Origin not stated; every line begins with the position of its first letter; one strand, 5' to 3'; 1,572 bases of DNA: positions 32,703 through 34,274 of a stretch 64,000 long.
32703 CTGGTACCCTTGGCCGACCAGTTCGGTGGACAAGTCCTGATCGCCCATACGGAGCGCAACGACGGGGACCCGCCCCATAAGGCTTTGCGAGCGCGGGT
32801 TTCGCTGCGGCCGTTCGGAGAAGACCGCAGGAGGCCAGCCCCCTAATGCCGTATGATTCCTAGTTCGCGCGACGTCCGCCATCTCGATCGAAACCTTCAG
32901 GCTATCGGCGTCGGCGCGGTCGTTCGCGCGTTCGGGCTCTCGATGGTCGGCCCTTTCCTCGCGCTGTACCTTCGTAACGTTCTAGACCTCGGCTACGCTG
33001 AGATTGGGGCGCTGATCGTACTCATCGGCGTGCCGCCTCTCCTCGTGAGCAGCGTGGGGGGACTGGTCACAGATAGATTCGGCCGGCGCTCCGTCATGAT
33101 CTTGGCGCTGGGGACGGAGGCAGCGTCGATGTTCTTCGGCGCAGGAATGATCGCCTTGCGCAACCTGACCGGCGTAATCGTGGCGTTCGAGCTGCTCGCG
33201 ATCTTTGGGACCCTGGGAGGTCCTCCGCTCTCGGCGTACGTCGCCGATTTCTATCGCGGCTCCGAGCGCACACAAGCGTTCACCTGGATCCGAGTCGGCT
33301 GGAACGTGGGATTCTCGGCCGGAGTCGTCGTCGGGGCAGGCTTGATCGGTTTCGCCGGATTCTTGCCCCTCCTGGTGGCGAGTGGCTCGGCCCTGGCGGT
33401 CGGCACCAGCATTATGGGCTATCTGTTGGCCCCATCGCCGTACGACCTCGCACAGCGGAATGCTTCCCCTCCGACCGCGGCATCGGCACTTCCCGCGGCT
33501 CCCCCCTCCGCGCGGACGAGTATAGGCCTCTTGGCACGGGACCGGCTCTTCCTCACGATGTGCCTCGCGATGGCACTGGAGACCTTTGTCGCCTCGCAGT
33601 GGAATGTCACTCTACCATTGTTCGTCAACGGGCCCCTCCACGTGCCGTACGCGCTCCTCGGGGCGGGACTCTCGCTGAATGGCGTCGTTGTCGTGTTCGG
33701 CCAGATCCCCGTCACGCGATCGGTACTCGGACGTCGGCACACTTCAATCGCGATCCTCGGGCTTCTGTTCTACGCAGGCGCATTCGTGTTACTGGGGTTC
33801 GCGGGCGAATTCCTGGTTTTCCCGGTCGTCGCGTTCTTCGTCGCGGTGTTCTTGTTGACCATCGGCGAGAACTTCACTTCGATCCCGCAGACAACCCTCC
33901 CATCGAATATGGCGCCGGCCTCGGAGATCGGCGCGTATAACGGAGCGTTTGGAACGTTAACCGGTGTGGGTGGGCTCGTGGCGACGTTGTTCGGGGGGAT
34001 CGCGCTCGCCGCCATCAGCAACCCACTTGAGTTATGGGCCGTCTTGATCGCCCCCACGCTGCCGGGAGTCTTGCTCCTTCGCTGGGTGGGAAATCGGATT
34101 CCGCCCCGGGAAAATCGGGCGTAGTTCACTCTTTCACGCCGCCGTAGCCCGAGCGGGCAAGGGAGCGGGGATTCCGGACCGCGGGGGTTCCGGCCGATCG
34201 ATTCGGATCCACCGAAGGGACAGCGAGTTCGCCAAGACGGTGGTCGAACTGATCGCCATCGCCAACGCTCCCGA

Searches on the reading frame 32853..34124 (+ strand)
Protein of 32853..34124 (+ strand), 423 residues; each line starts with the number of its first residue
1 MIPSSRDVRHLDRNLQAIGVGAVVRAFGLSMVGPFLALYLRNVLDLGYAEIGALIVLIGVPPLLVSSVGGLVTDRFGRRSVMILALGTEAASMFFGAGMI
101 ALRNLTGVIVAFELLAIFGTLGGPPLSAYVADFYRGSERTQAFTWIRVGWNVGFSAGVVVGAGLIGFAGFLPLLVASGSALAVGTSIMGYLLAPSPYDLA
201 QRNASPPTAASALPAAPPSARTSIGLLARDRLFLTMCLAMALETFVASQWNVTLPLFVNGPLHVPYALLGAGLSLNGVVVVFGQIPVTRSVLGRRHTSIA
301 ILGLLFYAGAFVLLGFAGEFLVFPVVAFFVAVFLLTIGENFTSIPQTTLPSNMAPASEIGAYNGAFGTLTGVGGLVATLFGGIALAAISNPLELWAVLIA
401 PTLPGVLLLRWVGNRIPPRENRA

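Call 39: search_protein_families(library=pfam, proteins=[window:32853-34124:+], max_evalue=0.001)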
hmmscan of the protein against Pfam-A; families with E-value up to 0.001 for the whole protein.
window:32853-34124:+ (423 aa): 1 family
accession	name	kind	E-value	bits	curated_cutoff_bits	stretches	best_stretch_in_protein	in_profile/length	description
PF07690.21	MFS_1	-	2.3e-31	109.5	33.4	1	20-377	3-346/347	Major Facilitator Superfamily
